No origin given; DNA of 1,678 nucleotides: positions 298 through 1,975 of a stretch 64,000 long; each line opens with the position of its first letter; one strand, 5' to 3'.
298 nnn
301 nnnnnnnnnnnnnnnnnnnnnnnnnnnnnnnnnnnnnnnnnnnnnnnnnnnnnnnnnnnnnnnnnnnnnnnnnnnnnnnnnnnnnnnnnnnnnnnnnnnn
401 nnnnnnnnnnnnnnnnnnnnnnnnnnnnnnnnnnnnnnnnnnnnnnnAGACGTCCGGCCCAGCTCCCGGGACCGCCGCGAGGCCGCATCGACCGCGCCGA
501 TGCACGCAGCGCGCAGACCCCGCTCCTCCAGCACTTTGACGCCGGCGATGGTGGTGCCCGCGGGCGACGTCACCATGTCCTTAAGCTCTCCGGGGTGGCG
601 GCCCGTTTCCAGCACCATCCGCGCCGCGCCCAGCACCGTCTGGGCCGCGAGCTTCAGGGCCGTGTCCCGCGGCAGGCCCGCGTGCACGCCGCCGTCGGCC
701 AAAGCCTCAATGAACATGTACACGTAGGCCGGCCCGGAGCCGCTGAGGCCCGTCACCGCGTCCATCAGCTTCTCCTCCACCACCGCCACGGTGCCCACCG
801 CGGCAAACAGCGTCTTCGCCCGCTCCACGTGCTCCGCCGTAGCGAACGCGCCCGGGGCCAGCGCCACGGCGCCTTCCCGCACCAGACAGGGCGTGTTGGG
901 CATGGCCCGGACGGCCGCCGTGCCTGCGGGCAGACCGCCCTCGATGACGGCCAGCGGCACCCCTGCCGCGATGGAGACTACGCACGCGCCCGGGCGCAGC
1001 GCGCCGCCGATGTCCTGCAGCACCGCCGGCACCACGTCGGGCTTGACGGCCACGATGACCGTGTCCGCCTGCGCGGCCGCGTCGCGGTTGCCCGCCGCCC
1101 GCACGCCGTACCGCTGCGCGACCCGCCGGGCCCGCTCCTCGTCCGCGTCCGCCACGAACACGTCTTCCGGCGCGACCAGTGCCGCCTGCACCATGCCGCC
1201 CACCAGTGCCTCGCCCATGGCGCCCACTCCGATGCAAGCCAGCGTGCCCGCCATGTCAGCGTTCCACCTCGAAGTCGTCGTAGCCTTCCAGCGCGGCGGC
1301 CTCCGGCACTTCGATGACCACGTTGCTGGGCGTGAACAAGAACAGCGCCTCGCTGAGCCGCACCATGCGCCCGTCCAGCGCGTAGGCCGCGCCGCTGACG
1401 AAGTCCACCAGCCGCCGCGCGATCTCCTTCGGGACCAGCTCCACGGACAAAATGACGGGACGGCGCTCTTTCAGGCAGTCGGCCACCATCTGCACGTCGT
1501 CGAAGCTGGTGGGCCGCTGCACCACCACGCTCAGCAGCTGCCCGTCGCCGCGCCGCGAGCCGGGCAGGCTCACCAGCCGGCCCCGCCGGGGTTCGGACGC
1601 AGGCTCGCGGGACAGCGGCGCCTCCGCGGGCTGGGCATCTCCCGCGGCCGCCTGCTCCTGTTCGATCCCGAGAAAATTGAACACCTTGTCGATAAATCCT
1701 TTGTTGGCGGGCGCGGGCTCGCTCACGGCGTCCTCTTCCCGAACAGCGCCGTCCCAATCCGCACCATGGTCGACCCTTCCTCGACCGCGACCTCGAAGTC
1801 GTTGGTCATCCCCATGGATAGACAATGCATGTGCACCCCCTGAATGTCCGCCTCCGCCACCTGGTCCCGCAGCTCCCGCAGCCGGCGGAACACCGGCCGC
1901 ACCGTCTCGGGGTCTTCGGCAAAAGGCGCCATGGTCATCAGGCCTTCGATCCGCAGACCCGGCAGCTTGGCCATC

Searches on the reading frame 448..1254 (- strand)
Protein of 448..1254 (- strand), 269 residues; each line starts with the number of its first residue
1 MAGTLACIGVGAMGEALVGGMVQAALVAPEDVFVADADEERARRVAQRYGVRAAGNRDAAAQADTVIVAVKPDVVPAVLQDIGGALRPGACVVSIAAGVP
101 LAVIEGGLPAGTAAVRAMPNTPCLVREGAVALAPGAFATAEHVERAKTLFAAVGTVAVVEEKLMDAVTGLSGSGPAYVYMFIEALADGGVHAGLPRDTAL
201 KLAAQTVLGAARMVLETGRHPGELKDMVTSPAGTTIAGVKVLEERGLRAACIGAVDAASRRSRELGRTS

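Call 18: search_protein_families(library=pfam, proteins=[window:448-1254:-], max_evalue=0.001)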
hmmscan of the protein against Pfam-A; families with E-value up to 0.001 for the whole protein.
window:448-1254:- (269 aa): 4 families
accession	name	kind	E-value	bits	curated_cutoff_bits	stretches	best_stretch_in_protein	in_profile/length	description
PF14748.11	P5CR_dimer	-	3.1e-45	153.2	25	1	161-265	1-105/105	Pyrroline-5-carboxylate reductase dimerisation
PF03807.23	F420_oxidored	-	6e-18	65.7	21.6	1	5-98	2-94/94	NADP oxidoreductase coenzyme F420-dependent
PF03446.21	NAD_binding_2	-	5e-07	30.3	21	1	5-95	2-92/161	NAD binding domain of 6-phosphogluconate dehydrogenase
PF02153.23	PDH_N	-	0.00027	20.9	26.5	0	33-96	15-79/154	Prephenate dehydrogenase, nucleotide-binding domain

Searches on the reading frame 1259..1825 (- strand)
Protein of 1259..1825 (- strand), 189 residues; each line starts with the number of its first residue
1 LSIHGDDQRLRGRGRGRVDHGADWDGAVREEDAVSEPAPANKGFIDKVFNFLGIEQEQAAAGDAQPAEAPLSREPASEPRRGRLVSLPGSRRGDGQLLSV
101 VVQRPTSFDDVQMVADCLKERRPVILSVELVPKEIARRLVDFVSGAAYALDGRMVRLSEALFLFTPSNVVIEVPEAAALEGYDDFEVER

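Call 18: search_protein_families(library=pfam, proteins=[window:1259-1825:-], max_evalue=0.001)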
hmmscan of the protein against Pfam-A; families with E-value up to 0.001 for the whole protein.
window:1259-1825:- (189 aa): 1 family
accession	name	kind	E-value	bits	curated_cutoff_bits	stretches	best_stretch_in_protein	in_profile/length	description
PF04472.17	SepF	-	4e-25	88.3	27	1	100-171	1-72/72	Cell division protein SepF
